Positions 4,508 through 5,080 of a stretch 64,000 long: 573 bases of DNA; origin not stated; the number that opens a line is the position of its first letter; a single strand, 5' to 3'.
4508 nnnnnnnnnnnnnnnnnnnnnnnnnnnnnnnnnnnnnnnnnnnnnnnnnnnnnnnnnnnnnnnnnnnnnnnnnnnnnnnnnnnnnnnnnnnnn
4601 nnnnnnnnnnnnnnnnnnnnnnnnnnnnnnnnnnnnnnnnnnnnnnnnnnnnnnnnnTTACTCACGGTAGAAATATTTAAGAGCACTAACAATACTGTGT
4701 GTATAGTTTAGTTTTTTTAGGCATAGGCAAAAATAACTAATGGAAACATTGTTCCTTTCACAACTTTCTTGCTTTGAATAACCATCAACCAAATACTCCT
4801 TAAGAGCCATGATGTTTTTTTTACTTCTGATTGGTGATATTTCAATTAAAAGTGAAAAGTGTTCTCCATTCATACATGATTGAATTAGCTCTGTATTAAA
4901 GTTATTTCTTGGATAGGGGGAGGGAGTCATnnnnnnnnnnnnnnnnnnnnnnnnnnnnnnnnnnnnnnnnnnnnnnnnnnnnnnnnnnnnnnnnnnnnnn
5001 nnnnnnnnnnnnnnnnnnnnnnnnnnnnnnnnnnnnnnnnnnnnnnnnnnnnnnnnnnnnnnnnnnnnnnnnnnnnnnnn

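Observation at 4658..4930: Orphan PapB-family regulator without a fimbrial operon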

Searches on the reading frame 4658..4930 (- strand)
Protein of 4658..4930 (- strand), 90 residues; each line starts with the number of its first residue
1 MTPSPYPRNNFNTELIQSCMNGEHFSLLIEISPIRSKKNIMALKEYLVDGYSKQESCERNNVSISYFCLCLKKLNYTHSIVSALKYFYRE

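Call 3: search_protein_families(library=pfam, proteins=[window:4658-4930:-], max_evalue=0.01)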
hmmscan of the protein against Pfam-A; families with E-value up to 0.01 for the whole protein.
window:4658-4930:- (90 aa): 1 family
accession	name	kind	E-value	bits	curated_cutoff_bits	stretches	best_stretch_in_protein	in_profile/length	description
PF03333.19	PapB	-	1.3e-32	112.1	29.4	1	12-88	15-91/91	Adhesin biosynthesis transcription regulatory protein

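Call 4: search_solved_structures(query=window:4658-4930:-, max_evalue=1, show_alignments=3)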
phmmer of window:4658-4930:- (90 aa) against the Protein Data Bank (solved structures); distinct sequences matched with E-value up to 1: 1.
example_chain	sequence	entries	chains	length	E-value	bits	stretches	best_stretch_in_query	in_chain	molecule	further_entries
3m8j_A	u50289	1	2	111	2.2e-10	44.3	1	15-89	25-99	FocB protein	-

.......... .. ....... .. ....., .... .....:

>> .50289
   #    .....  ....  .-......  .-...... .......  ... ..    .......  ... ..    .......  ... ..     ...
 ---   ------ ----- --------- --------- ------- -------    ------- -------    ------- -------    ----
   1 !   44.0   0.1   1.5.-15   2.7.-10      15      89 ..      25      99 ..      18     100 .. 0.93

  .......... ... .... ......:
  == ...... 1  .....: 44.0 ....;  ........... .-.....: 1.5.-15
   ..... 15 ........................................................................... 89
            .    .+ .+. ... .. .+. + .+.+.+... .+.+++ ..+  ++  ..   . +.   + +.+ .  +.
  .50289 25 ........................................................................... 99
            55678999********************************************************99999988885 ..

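Call 7: search_protein_families(library=ncbifam, proteins=[window:4658-4930:-], max_evalue=0.01)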
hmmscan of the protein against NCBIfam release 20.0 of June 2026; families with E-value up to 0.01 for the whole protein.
window:4658-4930:- (90 aa): 0 families

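Call 9: find_homologous_proteins(query=window:4658-4930:-, max_evalue=0.001)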
Query window:4658-4930:- (90 aa): 21 proteins with E <= 0.001 among 21 candidates.
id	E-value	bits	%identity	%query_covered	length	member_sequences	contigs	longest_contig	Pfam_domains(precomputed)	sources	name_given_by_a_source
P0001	1.4e-52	193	99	100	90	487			PF03333.20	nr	nr:PapB/FocB family fimbrial expression transcriptional regulator [Escherichia coli]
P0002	2.1e-40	155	82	100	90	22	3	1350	PF03333.20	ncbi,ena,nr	ncbi:TPA: transcriptional regulator [Escherichia coli]|nr:transcriptional regulator [Escherichia col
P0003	1.3e-39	152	82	100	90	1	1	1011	PF03333.20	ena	-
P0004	2.2e-39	151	86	92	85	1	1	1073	PF03333.20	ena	-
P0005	3.0e-33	132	98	70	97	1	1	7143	PF03333.20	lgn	-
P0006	1.2e-32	130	71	99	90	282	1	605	PF03333.20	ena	-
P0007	1.9e-28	116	82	76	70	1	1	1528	PF03333.20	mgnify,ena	mgnify:CR=1 FL=1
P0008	4.0e-27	112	86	71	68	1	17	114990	PF03333.20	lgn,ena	-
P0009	6.0e-27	112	98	60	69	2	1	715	PF03333.20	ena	-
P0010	9.9e-27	111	100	59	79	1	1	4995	PF03333.20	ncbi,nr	ncbi:PapB/FocB family fimbrial expression transcriptional regulator, partial [Escherichia coli]|nr:P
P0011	2.4e-26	110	100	59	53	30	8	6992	PF03333.20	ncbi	ncbi:PapB/FocB family fimbrial expression transcriptional regulator, partial [Escherichia coli]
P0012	4.8e-26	109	91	63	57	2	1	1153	PF03333.20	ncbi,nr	ncbi:TPA: transcriptional regulator, partial [Escherichia coli]|nr:transcriptional regulator [Escher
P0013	4.2e-24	103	66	100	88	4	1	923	PF03333.20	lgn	-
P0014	9.1e-22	95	84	61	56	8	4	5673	PF03333.20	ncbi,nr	ncbi:TPA: transcriptional regulator, partial [Escherichia coli]|nr:transcriptional regulator [Escher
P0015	1.5e-19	88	92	56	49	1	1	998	PF03333.20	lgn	-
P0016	1.9e-19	88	96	50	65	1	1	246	PF03333.20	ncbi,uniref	ncbi:PapB/FocB family fimbrial expression transcriptional regulator, partial [Escherichia coli]|unir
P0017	2.2e-19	87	95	49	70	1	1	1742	PF03333.20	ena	-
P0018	2.6e-19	87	87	52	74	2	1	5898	PF03333.20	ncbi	ncbi:PapB/FocB family fimbrial expression transcriptional regulator [Escherichia coli]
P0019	3.9e-19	87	90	53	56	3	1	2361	PF03333.20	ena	-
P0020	3.4e-16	77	86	49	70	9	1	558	PF03333.20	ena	-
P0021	4.4e-10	58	54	79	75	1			PF03333.20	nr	nr:adhesin biosynthesis transcription regulatory family protein [Escherichia coli]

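Call 11: search_dna_similar(query=window:4658-4930:-, collection=plasmids, mode=protein, rows=spread, max_rows=50, max_evalue=0.001)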
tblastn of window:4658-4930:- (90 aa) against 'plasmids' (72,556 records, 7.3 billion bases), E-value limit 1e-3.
Records with a match: 1666; places in all: 1821; records where one place covers at least 80% of the query: 1180.
Best place of each record, by identity: >=99% 714; 95-99% 36; 90-95% 19; 80-90% 10; 60-80% 7; <60% 880.
By first word of the organism name: Escherichia 1115; Salmonella 492; Klebsiella 32; Edwardsiella 11; Shigella 5; Pseudomonas 5; Stenotrophomonas 2; Citrobacter 2; Enterobacter 1; uncultured 1.
By predicted mobility (MOB-suite, as given by PLSDB): conjugative 1247; non-mobilizable 232; mobilizable 187.
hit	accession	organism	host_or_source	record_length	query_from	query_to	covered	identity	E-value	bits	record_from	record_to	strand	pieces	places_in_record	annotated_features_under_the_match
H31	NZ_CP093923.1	Escherichia coli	Felis catus,liver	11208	1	90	100%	100.0%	8e-54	185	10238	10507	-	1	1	adhesin biosynthesis transcription regulatory family protein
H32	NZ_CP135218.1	Escherichia coli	Homo sapiens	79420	1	90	100%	100.0%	8e-54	185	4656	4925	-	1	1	adhesin biosynthesis transcription regulatory family protein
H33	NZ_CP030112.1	Escherichia coli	Homo sapiens,CSF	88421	1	90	100%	100.0%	8e-54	185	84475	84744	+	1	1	adhesin biosynthesis transcription regulatory family protein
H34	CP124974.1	Escherichia coli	Sewage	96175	1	90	100%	100.0%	8e-54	185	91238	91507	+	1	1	adhesin biosynthesis transcription regulatory family protein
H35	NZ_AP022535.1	Escherichia coli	Homo sapiens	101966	1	90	100%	100.0%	8e-54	185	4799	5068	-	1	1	adhesin biosynthesis transcription regulatory family protein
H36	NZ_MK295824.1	Escherichia coli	Homo sapiens,blood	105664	1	90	100%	100.0%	8e-54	185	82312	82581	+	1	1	adhesin biosynthesis transcription regulatory family protein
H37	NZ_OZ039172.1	Escherichia coli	-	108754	1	90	100%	100.0%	8e-54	185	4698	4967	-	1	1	adhesin biosynthesis transcription regulatory family protein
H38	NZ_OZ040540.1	Escherichia coli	-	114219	1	90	100%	100.0%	8e-54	185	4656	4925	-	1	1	adhesin biosynthesis transcription regulatory family protein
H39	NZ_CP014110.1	Escherichia coli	Homo sapiens,urine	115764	1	90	100%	100.0%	8e-54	185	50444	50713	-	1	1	adhesin biosynthesis transcription regulatory family protein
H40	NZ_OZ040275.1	Escherichia coli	-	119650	1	90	100%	100.0%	8e-54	185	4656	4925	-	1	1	adhesin biosynthesis transcription regulatory family protein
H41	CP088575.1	Escherichia coli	Homo sapiens,blood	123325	1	90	100%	100.0%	8e-54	185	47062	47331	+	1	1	adhesin biosynthesis transcription regulatory family protein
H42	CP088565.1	Escherichia coli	Homo sapiens,blood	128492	1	90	100%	100.0%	8e-54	185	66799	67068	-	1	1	adhesin biosynthesis transcription regulatory family protein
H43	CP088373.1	Escherichia coli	Homo sapiens,blood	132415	1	90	100%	100.0%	8e-54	185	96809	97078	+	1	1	adhesin biosynthesis transcription regulatory family protein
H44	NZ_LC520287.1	Escherichia coli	Homo sapiens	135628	1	90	100%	100.0%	8e-54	185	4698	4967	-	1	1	adhesin biosynthesis transcription regulatory family protein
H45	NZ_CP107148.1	Escherichia coli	Urine,human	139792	1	90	100%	100.0%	8e-54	185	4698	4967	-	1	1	adhesin biosynthesis transcription regulatory family protein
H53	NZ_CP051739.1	Escherichia coli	Homo sapiens,whole organism,rectal swab ...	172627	1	90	100%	94.4%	3e-50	175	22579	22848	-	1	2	PapB/FocB family fimbrial expression transcriptional regulator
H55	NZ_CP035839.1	Escherichia coli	Homo sapiens,stool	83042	4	90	97%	42.2%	1e-14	74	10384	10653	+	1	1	PapB/FocB family fimbrial expression transcriptional regulator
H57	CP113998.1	Salmonella enterica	Homo sapiens,human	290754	9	88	89%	45.0%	2e-13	71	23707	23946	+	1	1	adhesin biosynthesis transcription regulatory family protein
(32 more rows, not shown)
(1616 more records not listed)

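Call 20: get_annotated_region(hit=H53, flank=8000)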
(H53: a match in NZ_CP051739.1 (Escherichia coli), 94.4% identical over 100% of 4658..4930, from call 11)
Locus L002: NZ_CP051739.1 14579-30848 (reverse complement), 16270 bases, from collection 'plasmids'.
description: Escherichia coli strain SCU-105 plasmid pSCU-105-1, complete sequence
organism: Escherichia coli (NCBI taxid 562)
taxonomy: Bacteria; Pseudomonadota; Gammaproteobacteria; Enterobacterales; Enterobacteriaceae; Escherichia; Escherichia coli
host: -; source: Homo sapiens,whole organism,rectal swab from healthy college student; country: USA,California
typing (MOB-suite, as given by PLSDB): conjugative; replicon IncFIA,IncFIB,IncFII,IncFII,rep_cluster_2232; relaxase MOBF; mating-pair formation MPF_F
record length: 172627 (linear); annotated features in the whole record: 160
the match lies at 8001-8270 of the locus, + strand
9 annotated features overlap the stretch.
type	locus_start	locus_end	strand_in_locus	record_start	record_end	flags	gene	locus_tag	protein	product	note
CDS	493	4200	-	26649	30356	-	-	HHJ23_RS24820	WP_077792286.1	S6 family peptidase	GO:0006508 - proteolysis [Evidence IEA]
CDS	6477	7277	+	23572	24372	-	-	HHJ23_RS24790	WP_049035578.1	helix-turn-helix transcriptional regulator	GO:0006355 - regulation of DNA-templated transcription [Evidence IEA]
CDS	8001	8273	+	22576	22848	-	-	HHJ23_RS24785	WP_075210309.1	PapB/FocB family fimbrial expression transcriptional regulator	GO:0006355 - regulation of DNA-templated transcription [Evidence IEA]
CDS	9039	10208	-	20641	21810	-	-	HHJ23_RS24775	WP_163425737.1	hypothetical protein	-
CDS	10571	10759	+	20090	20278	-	-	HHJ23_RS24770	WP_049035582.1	hypothetical protein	-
CDS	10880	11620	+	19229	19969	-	-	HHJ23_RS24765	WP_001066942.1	tyrosine-type recombinase/integrase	GO:0015074 - DNA integration [Evidence IEA]; GO:0006310 - DNA recombination [Evidence IEA]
CDS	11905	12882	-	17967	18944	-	-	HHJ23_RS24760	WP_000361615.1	RepB family plasmid replication initiator protein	GO:0006270 - DNA replication initiation [Evidence IEA]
CDS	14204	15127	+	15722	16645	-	-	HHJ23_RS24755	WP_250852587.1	hypothetical protein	-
CDS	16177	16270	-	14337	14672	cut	-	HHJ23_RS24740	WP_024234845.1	colicin E1 family microcin immunity protein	GO:0030153 - bacteriocin immunity [Evidence IEA]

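Call 21: get_annotated_region(hit=H55, flank=9000)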
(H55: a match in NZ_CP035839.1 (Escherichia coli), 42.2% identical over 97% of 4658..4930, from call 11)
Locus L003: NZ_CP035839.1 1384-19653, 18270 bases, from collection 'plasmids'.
description: Escherichia coli strain WS1933D plasmid pWS1933D_83, complete sequence
organism: Escherichia coli (NCBI taxid 562)
taxonomy: Bacteria; Pseudomonadota; Gammaproteobacteria; Enterobacterales; Enterobacteriaceae; Escherichia; Escherichia coli
host: -; source: Homo sapiens,stool; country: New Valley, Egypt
typing (MOB-suite, as given by PLSDB): conjugative; replicon IncFIA,IncFIB,IncFIC; relaxase MOBF; mating-pair formation MPF_F
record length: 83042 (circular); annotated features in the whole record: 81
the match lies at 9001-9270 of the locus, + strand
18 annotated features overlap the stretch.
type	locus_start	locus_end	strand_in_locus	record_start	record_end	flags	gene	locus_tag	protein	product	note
CDS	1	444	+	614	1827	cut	-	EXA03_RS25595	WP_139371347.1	IS3 family transposase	-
CDS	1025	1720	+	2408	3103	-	-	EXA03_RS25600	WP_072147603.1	DNA-binding protein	-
CDS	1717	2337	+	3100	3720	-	-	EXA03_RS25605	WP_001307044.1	hypothetical protein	-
CDS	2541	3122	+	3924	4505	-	-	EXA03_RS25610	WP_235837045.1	DUF2971 domain-containing protein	-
CDS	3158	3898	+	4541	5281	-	-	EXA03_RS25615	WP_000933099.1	abortive infection family protein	-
CDS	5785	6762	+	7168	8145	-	-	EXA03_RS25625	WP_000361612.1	RepB family plasmid replication initiator protein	GO:0006270 - DNA replication initiation [Evidence IEA]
CDS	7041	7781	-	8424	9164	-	-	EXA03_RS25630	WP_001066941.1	tyrosine-type recombinase/integrase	GO:0015074 - DNA integration [Evidence IEA]; GO:0006310 - DNA recombination [Evidence IEA]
CDS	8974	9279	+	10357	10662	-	-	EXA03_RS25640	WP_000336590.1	PapB/FocB family fimbrial expression transcriptional regulator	GO:0006355 - regulation of DNA-templated transcription [Evidence IEA]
CDS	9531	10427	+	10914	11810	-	hilD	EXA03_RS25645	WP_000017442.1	transcriptional regulator HilD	-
CDS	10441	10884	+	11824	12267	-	-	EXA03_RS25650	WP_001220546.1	lytic transglycosylase domain-containing protein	-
predicted_resistance_gene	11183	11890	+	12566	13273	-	lngA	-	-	type IV pilus longus major pilin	predicted by amrfinderplus; class ; identity 99.15%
CDS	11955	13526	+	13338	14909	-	-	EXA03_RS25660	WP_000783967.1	prepilin-type N-terminal cleavage/methylation domain-containing protein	-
CDS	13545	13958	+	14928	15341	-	-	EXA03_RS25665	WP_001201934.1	TcpQ domain-containing protein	-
CDS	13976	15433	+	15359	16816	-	-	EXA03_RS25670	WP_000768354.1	hypothetical protein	-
CDS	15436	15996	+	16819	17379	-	lngE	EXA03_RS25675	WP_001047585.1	type IV pilus Longus assembly protein LngE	-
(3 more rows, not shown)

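Call 22: get_annotated_region(hit=H57, flank=9000)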
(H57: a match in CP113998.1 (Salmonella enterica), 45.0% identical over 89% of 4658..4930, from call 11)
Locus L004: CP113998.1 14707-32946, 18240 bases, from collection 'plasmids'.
description: Salmonella enterica subsp. enterica serovar Infantis strain 1048349 plasmid p1048349_1, complete sequence
organism: Salmonella enterica (NCBI taxid 595)
taxonomy: Bacteria; Pseudomonadota; Gammaproteobacteria; Enterobacterales; Enterobacteriaceae; Salmonella; Salmonella enterica
host: -; source: Homo sapiens,human; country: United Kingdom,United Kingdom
typing (MOB-suite, as given by PLSDB): conjugative; replicon IncFIB; relaxase MOBP,MOBP; mating-pair formation MPF_I
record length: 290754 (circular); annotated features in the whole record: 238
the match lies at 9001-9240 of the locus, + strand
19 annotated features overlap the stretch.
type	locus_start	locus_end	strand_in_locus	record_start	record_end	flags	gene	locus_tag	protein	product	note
CDS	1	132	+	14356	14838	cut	-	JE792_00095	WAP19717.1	GNAT family N-acetyltransferase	-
CDS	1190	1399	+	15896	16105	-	hha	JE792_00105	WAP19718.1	hemolysin expression modulator Hha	-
CDS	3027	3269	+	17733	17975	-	-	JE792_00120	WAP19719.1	hypothetical protein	-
CDS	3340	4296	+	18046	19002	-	-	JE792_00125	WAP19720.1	Rpn family recombination-promoting nuclease/putative transposase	-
CDS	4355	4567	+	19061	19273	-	-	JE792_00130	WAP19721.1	hypothetical protein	-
CDS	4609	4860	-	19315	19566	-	-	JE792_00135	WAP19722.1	helix-turn-helix domain-containing protein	-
CDS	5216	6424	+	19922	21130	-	-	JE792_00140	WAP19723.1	transposase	-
CDS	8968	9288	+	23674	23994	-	-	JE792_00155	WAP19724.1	adhesin biosynthesis transcription regulatory family protein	-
CDS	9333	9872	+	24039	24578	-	-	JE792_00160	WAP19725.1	type 1 fimbrial protein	-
CDS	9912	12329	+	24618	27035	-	faeD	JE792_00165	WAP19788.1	F4 (K88) fimbrial usher FaeD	-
CDS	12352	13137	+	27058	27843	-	-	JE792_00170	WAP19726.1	fimbria/pilus periplasmic chaperone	-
CDS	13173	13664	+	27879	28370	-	-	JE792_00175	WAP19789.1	DUF5462 family protein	-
CDS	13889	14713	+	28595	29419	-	-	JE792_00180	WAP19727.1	hypothetical protein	-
CDS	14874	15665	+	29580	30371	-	faeH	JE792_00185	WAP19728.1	F4 (K88) fimbria minor subunit FaeH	-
CDS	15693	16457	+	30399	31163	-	-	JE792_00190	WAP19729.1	fimbrial protein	-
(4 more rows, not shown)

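Call 25: find_encoding_contigs(protein=P0008, flank=10000, max_places=4)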
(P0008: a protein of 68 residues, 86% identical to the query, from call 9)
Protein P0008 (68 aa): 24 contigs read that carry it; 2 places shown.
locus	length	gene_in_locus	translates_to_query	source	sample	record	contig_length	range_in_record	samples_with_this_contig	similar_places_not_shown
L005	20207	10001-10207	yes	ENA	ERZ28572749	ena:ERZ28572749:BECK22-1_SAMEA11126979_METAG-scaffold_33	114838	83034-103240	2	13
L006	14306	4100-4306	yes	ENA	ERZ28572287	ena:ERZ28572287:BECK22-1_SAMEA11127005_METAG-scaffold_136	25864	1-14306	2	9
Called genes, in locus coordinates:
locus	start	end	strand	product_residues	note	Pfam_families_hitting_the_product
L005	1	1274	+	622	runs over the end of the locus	PF00353:HemolysinCabind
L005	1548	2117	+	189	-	PF00196:GerE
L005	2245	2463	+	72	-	PF01527:HTH_Tnp_1, PF13384:HTH_23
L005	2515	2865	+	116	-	PF01527:HTH_Tnp_1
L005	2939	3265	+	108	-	PF01527:HTH_Tnp_1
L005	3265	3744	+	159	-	PF13276:HTH_21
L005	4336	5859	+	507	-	PF00078:RVT_1, PF08388:GIIM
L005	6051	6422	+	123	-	PF00665:rve, PF13683:rve_3, PF13333:rve_2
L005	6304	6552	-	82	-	-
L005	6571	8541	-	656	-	PF07715:Plug, PF00593:TonB_dep_Rec_b-barrel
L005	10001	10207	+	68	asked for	PF03333:PapB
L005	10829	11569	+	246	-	PF00589:Phage_integrase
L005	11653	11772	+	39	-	-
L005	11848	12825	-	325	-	PF01051:Rep3_N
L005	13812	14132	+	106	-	-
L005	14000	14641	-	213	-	-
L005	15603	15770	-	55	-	-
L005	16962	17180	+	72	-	PF07362:CcdA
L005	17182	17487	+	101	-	PF01845:CcdB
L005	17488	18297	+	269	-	PF00589:Phage_integrase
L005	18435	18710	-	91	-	-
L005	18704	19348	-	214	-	PF00448:SRP54, PF01656:CbiA, PF02374:ArsA_ATPase (faint), PF07015:VirC1 (weak), PF09140:MipZ (weak), PF10609:ParA (weak), PF13614:AAA_31 (weak)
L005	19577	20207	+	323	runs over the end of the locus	PF06406:StbA_N, PF21523:ParM_N, PF21522:MreB-like_C (weak)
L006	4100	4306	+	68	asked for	PF03333:PapB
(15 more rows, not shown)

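Call 26: find_encoding_contigs(protein=P0002, flank=10000, max_places=4)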
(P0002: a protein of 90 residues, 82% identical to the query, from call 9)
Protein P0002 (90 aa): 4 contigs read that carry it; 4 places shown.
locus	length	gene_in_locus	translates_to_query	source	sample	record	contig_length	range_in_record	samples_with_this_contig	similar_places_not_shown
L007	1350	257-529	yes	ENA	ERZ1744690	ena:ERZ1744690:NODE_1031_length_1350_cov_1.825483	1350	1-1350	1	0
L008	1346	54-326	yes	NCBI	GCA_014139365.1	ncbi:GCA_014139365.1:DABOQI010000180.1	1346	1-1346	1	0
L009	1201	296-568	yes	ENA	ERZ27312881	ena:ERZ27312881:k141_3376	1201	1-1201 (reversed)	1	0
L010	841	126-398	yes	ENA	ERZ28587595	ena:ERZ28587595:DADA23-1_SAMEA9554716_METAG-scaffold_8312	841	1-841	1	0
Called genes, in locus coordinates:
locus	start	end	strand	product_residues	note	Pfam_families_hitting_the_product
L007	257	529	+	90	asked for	PF03333:PapB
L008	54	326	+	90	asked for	PF03333:PapB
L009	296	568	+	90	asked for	PF03333:PapB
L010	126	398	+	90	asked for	PF03333:PapB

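Call 34: search_dna_similar(query=L002:6456-7277:+, collection=plasmids, mode=protein, rows=spread, max_rows=40, max_evalue=1e-10)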
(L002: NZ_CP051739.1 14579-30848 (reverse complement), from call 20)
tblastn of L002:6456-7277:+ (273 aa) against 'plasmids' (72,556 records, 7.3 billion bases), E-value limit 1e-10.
Records with a match: 1006; places in all: 1109; records where one place covers at least 80% of the query: 399.
Best place of each record, by identity: >=99% 4; 95-99% 2; <60% 1000.
By first word of the organism name: Escherichia 784; Shigella 111; Salmonella 65; Klebsiella 31; Enterobacter 5; Citrobacter 3; Yersinia 2; Cronobacter 2; Providencia 1; Yokenella 1; and 1 more.
By predicted mobility (MOB-suite, as given by PLSDB): conjugative 512; mobilizable 308; non-mobilizable 186.
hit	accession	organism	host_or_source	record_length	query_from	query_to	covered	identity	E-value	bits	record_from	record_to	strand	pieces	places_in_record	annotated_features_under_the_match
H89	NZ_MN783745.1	Escherichia coli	-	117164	1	273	100%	100.0%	7e-169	524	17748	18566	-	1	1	helix-turn-helix transcriptional regulator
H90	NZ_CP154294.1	Klebsiella pneumoniae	pure culture,bile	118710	23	269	90%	39.0%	3e-39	152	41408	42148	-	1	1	helix-turn-helix domain-containing protein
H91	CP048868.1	Escherichia coli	Homo sapiens,urine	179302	23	269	90%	39.0%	3e-39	152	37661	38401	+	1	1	AraC family transcriptional regulator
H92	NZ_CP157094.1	Escherichia coli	culture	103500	21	272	92%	37.8%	8e-39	151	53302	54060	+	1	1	hypothetical protein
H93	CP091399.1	Escherichia coli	Homo sapiens,human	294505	23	273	92%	36.3%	3e-39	152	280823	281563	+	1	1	virF: AraC family invasion system transcriptional regulator VirF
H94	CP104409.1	Shigella sonnei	Homo sapiens,human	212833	23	273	92%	36.3%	3e-39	152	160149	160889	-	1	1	virF: AraC family invasion system transcriptional regulator VirF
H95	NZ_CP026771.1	Shigella flexneri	-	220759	23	273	92%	36.3%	3e-39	152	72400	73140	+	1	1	virF: AraC family invasion system transcriptional regulator VirF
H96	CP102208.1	Shigella flexneri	Homo sapiens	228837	23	273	92%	36.3%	3e-39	152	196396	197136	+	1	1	virF: AraC family invasion system transcriptional regulator VirF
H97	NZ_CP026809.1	Shigella dysenteriae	-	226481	23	273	92%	35.9%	5e-38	148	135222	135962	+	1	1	none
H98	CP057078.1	Escherichia coli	culture,Pooled pig faecal samples ...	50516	30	272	89%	34.1%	5e-36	143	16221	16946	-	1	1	AraC family transcriptional regulator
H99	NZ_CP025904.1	Escherichia coli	Homo sapiens,stool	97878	21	272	92%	32.4%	2e-28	120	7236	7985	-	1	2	cfaD: CFA/I fimbrial subunit CfaD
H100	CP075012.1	Salmonella enterica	environmental,sediment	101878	18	266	91%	32.4%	3e-30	126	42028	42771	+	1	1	helix-turn-helix transcriptional regulator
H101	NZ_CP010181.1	Escherichia coli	mouse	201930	8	273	97%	30.0%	2e-19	95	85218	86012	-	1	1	AraC family transcriptional regulator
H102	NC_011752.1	Escherichia coli 55989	-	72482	21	267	90%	31.4%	6e-26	114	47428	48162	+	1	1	aggR: aggregative adherence transcriptional regulator AggR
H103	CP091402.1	Escherichia coli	Homo sapiens,human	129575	21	267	90%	31.4%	6e-26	114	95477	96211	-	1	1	aggR: aggregative adherence transcriptional regulator AggR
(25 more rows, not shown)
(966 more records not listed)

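Call 35: search_protein_families(library=pfam, proteins=[L002:6456-7277:+, L002:493-4200:-, L003:8974-9279:+, L003:9531-10427:+, L004:8968-9288:+], max_evalue=0.001)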
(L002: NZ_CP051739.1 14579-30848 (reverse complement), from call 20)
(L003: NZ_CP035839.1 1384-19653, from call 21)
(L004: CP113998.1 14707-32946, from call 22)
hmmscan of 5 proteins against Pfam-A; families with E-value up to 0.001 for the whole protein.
L002:6456-7277:+ (273 aa): 2 families
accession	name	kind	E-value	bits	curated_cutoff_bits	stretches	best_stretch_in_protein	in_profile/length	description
PF12833.13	HTH_18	-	4.3e-14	53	33.6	1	192-267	1-77/80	Helix-turn-helix domain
PF00165.29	HTH_AraC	-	6.8e-13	48.8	26.6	1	231-267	2-40/42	Bacterial regulatory helix-turn-helix proteins, AraC family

L002:493-4200:- (1235 aa): 3 families
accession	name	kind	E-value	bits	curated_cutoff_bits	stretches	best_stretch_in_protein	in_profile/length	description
PF02395.22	Peptidase_S6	-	4.8e-89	298.8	23.3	1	19-260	2-258/260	Immunoglobulin A1 protease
PF03797.25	Autotransporter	-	9.2e-21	75.2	26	1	976-1212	1-253/255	Autotransporter beta-domain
PF24078.1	Beta-sol_PIC_HAP1_IgA0_2nd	-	6.6e-07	29.7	27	1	509-671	1-171/173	PIC/HAP1/IgA0 second beta-solenoid repeat region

L003:8974-9279:+ (101 aa): 1 family
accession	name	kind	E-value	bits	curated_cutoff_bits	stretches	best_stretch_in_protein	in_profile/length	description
PF03333.19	PapB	-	1.4e-38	131.3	29.4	1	13-97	7-91/91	Adhesin biosynthesis transcription regulatory protein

L003:9531-10427:+ (298 aa): 2 families
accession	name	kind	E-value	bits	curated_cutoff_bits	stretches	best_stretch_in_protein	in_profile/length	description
PF12833.13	HTH_18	-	1.7e-17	63.9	33.6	1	219-294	3-79/80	Helix-turn-helix domain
PF00165.29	HTH_AraC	-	1.3e-14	54.3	26.6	1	255-293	1-41/42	Bacterial regulatory helix-turn-helix proteins, AraC family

L004:8968-9288:+ (106 aa): 1 family
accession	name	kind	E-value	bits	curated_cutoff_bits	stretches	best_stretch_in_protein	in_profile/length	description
PF03333.19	PapB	-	7.4e-35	119.3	29.4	1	12-91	12-91/91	Adhesin biosynthesis transcription regulatory protein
